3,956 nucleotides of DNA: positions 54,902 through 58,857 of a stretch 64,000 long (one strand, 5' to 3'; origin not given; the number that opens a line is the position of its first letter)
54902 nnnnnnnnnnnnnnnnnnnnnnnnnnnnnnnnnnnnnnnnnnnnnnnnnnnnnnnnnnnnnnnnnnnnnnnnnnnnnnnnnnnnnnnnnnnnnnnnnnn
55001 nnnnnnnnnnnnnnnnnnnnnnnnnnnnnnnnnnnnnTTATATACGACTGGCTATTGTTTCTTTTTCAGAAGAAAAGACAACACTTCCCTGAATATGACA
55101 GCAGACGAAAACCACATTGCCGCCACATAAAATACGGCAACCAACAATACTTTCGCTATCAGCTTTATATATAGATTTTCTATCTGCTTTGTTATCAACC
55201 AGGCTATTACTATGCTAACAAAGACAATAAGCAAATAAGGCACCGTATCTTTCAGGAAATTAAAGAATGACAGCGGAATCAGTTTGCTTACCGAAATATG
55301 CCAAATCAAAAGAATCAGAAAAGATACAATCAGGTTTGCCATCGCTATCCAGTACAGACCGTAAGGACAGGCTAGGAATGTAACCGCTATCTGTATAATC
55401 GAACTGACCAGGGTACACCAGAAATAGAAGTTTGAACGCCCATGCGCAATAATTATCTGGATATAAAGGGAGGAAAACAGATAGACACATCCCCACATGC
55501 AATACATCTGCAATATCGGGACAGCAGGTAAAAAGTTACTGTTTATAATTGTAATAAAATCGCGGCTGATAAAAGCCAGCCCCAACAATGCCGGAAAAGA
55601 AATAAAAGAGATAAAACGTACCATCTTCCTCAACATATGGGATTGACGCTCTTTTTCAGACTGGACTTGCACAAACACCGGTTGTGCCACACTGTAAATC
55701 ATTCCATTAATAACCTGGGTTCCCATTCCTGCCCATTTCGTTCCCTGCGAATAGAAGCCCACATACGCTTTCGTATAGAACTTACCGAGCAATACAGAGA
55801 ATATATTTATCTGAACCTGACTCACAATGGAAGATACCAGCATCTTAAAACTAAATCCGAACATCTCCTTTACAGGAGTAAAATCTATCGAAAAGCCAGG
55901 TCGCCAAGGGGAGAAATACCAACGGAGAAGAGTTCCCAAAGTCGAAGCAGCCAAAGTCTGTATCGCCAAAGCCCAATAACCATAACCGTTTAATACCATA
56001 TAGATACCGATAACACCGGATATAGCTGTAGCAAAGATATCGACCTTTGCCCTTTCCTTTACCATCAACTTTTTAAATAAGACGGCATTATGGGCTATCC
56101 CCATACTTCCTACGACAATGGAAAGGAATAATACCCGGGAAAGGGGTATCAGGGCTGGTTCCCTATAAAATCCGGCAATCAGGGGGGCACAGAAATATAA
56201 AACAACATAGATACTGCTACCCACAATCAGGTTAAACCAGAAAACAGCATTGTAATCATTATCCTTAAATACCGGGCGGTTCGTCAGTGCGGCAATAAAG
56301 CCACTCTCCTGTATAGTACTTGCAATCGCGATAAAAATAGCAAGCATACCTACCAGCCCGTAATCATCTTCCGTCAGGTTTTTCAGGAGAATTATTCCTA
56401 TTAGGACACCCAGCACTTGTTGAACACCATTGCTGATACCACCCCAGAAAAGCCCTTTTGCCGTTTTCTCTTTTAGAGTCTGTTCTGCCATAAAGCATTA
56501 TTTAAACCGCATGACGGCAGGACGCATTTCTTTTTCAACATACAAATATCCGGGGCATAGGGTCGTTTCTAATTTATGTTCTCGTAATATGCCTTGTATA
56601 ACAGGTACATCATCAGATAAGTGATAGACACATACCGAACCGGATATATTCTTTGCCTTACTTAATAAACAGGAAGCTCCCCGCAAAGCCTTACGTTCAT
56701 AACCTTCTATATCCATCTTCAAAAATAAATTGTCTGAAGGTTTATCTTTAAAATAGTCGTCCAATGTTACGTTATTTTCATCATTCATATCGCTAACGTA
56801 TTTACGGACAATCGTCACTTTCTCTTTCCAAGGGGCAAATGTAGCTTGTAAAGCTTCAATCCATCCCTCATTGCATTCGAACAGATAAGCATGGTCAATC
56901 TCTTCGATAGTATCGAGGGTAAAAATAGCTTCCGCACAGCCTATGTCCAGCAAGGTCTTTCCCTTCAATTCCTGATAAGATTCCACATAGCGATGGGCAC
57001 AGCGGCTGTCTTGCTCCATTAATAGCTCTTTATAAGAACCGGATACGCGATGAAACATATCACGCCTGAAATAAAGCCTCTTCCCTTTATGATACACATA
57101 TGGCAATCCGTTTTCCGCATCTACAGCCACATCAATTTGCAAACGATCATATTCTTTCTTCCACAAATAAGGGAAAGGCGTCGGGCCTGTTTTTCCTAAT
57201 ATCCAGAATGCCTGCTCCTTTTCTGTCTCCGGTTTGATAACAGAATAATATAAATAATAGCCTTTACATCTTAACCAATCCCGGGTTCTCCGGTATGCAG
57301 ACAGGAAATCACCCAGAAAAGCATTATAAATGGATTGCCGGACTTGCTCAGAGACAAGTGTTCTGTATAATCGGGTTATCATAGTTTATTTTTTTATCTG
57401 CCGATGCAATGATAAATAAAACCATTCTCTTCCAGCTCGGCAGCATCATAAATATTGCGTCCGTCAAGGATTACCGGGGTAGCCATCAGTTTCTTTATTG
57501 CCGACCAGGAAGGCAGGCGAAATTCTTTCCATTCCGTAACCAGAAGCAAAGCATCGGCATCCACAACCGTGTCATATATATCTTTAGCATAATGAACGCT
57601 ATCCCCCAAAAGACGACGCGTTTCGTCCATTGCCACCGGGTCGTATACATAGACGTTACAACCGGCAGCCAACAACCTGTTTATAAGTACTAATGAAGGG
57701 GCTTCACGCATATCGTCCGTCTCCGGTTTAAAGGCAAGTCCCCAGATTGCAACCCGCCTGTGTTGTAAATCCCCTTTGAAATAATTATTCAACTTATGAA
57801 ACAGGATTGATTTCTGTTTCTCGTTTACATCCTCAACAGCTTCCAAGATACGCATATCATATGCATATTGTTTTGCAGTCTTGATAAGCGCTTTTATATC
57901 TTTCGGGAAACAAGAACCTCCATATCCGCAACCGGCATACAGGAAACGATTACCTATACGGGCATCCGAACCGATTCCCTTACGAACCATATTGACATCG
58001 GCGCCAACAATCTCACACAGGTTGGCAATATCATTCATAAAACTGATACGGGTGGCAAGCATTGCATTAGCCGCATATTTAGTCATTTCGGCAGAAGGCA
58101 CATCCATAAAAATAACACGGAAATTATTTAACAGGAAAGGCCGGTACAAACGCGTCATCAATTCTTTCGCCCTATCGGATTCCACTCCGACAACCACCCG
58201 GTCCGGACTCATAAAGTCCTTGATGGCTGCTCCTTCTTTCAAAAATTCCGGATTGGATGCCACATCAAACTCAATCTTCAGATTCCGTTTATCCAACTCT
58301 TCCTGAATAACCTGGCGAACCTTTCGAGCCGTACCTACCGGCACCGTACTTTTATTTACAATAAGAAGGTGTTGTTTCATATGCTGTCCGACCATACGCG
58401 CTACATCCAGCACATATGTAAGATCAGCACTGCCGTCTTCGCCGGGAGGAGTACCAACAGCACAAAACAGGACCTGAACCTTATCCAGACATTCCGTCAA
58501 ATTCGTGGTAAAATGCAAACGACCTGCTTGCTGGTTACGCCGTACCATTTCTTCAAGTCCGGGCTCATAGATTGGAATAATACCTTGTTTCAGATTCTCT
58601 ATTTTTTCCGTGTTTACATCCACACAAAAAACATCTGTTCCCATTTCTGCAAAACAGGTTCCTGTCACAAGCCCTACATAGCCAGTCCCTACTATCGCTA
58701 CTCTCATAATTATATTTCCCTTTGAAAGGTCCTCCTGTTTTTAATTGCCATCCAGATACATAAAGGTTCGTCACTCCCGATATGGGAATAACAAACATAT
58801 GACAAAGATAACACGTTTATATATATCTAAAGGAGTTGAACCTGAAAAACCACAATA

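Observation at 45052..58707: Wzx-dependent glycan locus with both alpha1,2- (GT11) and alpha1,3- (GT10) fucosyltransferases, no Wzy/Wzz/UpxY, adjacent to metG: candidate general protein O-glycosylation (lfg-type) locus making a Lewis-like epitope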

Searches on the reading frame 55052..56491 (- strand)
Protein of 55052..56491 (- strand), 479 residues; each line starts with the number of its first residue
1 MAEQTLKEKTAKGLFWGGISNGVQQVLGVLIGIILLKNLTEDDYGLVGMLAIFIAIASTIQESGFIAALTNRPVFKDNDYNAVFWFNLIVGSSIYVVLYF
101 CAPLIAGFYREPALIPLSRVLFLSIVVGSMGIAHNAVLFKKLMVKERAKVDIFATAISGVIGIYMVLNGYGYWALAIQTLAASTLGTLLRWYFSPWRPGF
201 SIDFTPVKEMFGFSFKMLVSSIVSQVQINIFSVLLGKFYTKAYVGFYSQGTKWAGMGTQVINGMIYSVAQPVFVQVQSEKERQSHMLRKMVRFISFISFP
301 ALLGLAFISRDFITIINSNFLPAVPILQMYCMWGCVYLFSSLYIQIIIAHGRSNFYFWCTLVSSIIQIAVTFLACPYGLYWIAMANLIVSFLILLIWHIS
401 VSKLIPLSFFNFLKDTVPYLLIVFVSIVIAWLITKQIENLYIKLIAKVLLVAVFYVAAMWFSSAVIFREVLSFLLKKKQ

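Call 3: search_protein_families(library=pfam, proteins=[window:55052-56491:-], max_evalue=0.01)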
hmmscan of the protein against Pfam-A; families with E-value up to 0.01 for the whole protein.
window:55052-56491:- (479 aa): 2 families
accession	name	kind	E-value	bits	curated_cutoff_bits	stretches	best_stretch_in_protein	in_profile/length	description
PF13440.11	Polysacc_synt_3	-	9.2e-68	229.1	23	1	39-318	6-286/293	Polysaccharide biosynthesis protein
PF01943.22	Polysacc_synt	-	1.4e-29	103.9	28.2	1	11-276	2-273/274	Polysaccharide biosynthesis protein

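Call 6: find_encoding_contigs(protein=window:55052-56491:-, flank=10000, max_places=6)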
Protein window:55052-56491:- (479 aa): 21 contigs read that carry it; 6 places shown.
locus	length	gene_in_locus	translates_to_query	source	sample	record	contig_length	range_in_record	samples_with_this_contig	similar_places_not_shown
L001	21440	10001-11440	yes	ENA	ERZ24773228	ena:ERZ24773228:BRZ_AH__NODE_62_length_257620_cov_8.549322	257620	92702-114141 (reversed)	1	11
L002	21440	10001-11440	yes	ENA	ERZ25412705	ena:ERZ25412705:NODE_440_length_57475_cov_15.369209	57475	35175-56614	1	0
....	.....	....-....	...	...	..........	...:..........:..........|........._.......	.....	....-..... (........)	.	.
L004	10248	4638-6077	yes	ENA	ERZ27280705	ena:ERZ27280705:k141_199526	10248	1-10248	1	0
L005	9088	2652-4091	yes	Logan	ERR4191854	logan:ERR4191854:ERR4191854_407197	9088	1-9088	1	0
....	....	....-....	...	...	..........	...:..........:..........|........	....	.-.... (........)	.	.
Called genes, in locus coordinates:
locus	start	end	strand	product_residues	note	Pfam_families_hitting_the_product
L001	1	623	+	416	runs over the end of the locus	PF14900:DUF4493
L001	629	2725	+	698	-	PF14900:DUF4493, PF13201:PCMD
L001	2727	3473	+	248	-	-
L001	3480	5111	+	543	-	PF13201:PCMD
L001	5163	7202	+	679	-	PF00133:tRNA-synt_1, PF09334:tRNA-synt_1g, PF08264:Anticodon_1 (weak), PF19303:Anticodon_3, PF01588:tRNA_bind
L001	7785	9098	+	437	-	PF03721:UDPG_MGDP_dh_N, PF00984:UDPG_MGDP_dh, PF03720:UDPG_MGDP_dh_C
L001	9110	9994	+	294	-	PF05050:Methyltransf_21 (weak)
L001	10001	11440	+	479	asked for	PF01943:Polysacc_synt, PF13440:Polysacc_synt_3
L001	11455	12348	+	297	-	PF00535:Glycos_transf_2, PF13641:Glyco_tranf_2_3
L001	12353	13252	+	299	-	PF01531:Glyco_transf_11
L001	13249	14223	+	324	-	PF00535:Glycos_transf_2, PF10111:Glyco_tranf_2_2, PF13641:Glyco_tranf_2_3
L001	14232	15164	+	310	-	PF18025:FucT_N, PF00852:Glyco_transf_10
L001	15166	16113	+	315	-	-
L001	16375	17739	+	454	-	PF07690:MFS_1, PF13347:MFS_2, PF07690:MFS_1 (weak)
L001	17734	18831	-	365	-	PF13692:Glyco_trans_1_4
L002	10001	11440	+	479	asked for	PF01943:Polysacc_synt, PF13440:Polysacc_synt_3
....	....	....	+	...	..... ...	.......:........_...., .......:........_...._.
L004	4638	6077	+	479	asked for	PF01943:Polysacc_synt, PF13440:Polysacc_synt_3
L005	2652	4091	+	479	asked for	PF01943:Polysacc_synt, PF13440:Polysacc_synt_3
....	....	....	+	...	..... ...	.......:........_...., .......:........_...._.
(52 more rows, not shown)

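Call 27: list_cluster_members(proteins=[window:55052-56491:-, window:53240-54139:-, window:50379-51326:-, window:45052-47556:-, window:47661-48758:+, window:48753-50117:-])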
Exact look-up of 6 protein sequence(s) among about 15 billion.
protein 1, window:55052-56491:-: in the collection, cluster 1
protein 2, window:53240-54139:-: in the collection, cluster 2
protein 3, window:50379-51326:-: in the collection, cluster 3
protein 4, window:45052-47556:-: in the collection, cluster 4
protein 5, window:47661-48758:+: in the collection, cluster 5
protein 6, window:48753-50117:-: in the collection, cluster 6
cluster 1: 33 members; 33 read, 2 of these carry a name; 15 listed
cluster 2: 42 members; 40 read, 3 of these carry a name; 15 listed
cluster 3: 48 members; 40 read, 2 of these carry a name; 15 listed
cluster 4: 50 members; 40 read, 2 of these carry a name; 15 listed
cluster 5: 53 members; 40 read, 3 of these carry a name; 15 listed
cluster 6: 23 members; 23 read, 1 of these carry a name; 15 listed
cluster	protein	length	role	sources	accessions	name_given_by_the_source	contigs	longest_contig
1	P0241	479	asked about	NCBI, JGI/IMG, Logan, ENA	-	hypothetical protein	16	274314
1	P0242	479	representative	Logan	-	-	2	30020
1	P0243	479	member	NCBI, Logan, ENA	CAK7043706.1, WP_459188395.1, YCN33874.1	lipopolysaccharide biosynthesis protein [Parabacteroides sp. APC149_11_2_Y6]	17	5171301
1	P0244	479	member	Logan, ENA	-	-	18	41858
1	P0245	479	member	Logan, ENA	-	-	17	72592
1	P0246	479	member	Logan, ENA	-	-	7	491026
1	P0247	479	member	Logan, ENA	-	-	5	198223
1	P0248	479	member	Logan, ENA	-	-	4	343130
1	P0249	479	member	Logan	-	-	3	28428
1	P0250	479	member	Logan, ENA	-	-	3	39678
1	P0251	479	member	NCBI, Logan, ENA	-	-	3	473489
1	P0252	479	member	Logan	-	-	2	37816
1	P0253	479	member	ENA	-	-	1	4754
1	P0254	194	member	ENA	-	-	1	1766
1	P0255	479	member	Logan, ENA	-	-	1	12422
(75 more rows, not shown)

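Call 42: search_protein_families(library=ncbifam, proteins=[window:55052-56491:-], max_evalue=0.001)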
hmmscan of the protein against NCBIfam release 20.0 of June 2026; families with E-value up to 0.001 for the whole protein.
window:55052-56491:- (479 aa): 3 families
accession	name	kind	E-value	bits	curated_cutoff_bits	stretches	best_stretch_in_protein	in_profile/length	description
NF058658.1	Oglyco_Wzx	exception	4.6e-180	599.7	720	1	1-477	1-478/478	O-glycosylation flippase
NF047674.1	TeichurnBiosyTuaB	equivalog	2.7e-53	181.7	580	1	5-459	3-461/469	teichuronic acid biosynthesis protein TuaB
NF007773.0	PRK10459.1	equivalog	1.1e-52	179.7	273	1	5-476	2-481/492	MOP flippase family protein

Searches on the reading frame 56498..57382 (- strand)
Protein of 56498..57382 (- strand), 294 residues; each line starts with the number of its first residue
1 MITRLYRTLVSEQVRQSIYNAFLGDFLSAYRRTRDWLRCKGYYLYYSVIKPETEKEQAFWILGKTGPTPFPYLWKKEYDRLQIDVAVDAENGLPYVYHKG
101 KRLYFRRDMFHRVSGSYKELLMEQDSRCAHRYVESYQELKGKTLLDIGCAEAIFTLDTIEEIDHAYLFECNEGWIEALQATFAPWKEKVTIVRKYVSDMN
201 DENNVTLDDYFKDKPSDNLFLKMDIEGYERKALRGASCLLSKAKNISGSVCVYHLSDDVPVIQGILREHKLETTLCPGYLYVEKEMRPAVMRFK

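Call 3: search_protein_families(library=pfam, proteins=[window:56498-57382:-], max_evalue=0.01)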
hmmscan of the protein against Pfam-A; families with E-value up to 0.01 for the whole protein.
window:56498-57382:- (294 aa): 1 family
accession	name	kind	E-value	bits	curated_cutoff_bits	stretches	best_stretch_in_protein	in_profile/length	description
PF05050.19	Methyltransf_21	-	7.8e-06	26.6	22.7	1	203-242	98-138/173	Methyltransferase FkbM domain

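Call 42: search_protein_families(library=ncbifam, proteins=[window:56498-57382:-], max_evalue=0.001)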
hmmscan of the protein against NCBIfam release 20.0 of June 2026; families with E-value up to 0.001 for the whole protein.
window:56498-57382:- (294 aa): 1 family
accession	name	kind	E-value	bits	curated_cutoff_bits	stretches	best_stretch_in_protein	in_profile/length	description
TIGR01444.1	fkbM_fam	subfamily_domain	6e-07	30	37.7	1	205-244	95-136/143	FkbM family methyltransferase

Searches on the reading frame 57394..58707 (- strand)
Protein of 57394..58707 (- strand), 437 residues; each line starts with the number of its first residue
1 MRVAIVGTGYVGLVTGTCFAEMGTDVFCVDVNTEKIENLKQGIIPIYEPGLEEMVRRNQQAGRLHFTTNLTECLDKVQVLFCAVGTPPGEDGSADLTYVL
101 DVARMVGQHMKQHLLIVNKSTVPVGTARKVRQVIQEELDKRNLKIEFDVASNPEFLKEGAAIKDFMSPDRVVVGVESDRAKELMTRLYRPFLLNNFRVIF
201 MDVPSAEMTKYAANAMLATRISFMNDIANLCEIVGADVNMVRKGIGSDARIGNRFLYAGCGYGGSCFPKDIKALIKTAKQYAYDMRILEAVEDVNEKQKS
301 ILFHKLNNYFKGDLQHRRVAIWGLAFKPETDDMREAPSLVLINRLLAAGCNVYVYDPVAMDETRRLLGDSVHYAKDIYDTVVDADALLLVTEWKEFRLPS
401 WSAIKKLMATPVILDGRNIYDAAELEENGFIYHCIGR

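Call 4: search_protein_families(library=pfam, proteins=[window:57394-58707:-], max_evalue=0.01)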
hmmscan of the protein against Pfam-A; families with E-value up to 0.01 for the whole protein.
window:57394-58707:- (437 aa): 11 families
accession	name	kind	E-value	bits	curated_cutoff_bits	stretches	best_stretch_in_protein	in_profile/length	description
PF03721.20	UDPG_MGDP_dh_N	-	1.1e-66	224.4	27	1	1-186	1-186/187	UDP-glucose/GDP-mannose dehydrogenase family, NAD binding domain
PF00984.24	UDPG_MGDP_dh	-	4.4e-39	132.9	25.4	1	205-296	2-93/94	UDP-glucose/GDP-mannose dehydrogenase family, central domain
PF03720.21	UDPG_MGDP_dh_C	-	1.4e-34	119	30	1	320-421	1-102/103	UDP-glucose/GDP-mannose dehydrogenase family, UDP binding domain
PF02737.24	3HCDH_N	-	4.7e-05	23.8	22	1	3-78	2-80/180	3-hydroxyacyl-CoA dehydrogenase, NAD binding domain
PF03446.21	NAD_binding_2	-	9.6e-05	22.9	21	0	3-136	2-109/161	NAD binding domain of 6-phosphogluconate dehydrogenase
PF00070.33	Pyr_redox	-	0.0011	19.9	22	1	2-33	1-32/82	Pyridine nucleotide-disulphide oxidoreductase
PF02558.23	ApbA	-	0.004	17.2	22.2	0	3-58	1-55/150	Ketopantoate reductase PanE/ApbA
PF01210.29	NAD_Gly3P_dh_N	-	0.0041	17.5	23.1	0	3-144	2-127/158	NAD-dependent glycerol-3-phosphate dehydrogenase N-terminus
PF02826.25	2-Hacid_dh_C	-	0.0045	16.8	25.1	0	2-41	38-77/178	D-isomer specific 2-hydroxyacid dehydrogenase, NAD binding domain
PF01262.27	AlaDh_PNT_C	-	0.0074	16.2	23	0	2-84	30-100/214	Alanine dehydrogenase/PNT, C-terminal domain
PF01494.25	FAD_binding_3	-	0.0081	15.9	22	0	2-40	3-41/349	FAD binding domain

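Call 42: search_protein_families(library=ncbifam, proteins=[window:57394-58707:-], max_evalue=0.001)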
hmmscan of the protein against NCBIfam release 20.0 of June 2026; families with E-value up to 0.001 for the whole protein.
window:57394-58707:- (437 aa): 11 families
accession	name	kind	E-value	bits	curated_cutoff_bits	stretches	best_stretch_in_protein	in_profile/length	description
NF047673.2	TeichurnBiosyTuaD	equivalog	3.3e-167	557.1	700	1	2-437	3-431/439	UDP-glucose 6-dehydrogenase TuaD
TIGR03026.1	NDP-sugDHase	subfamily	5.6e-139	463.4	189.8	1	1-418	1-413/413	nucleotide sugar dehydrogenase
NF041297.1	UDPGDh_AglM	equivalog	2.9e-115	385.6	670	1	1-423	1-420/429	UDP-glucose 6-dehydrogenase AglM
NF040825.1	UDPMaNacDH_Arch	equivalog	9.6e-59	199.3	750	1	1-437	1-415/418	UDP-N-acetyl-D-mannosamine dehydrogenase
NF008286.0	PRK11064.1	equivalog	1.7e-46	158.7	459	1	2-405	5-408/420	UDP-N-acetyl-D-mannosamine dehydrogenase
NF011631.0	PRK15057.1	equivalog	1.9e-41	142.4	757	1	1-363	1-343/388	UDP-glucose 6-dehydrogenase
NF011729.0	PRK15182.1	equivalog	2.3e-18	66.2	592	1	2-368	8-367/425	Vi polysaccharide biosynthesis UDP-N-acetylglucosamine C-6 dehydrogenase TviB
TIGR03911.1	pyrrolys_PylD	equivalog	0.0002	20.6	150.05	0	3-46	148-193/266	3-methylornithyl-N6-L-lysine dehydrogenase PylD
NF004943.0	PRK06292.2-1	equivalog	0.00036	19.4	432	1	2-56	173-227/456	dihydrolipoyl dehydrogenase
NF004783.0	PRK06129.1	equivalog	0.00039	19.9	347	0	2-77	4-83/315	3-hydroxyacyl-CoA dehydrogenase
NF007039.0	PRK09496.3-2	equivalog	0.00068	18.6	293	0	1-41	1-41/446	Trk system potassium transporter TrkA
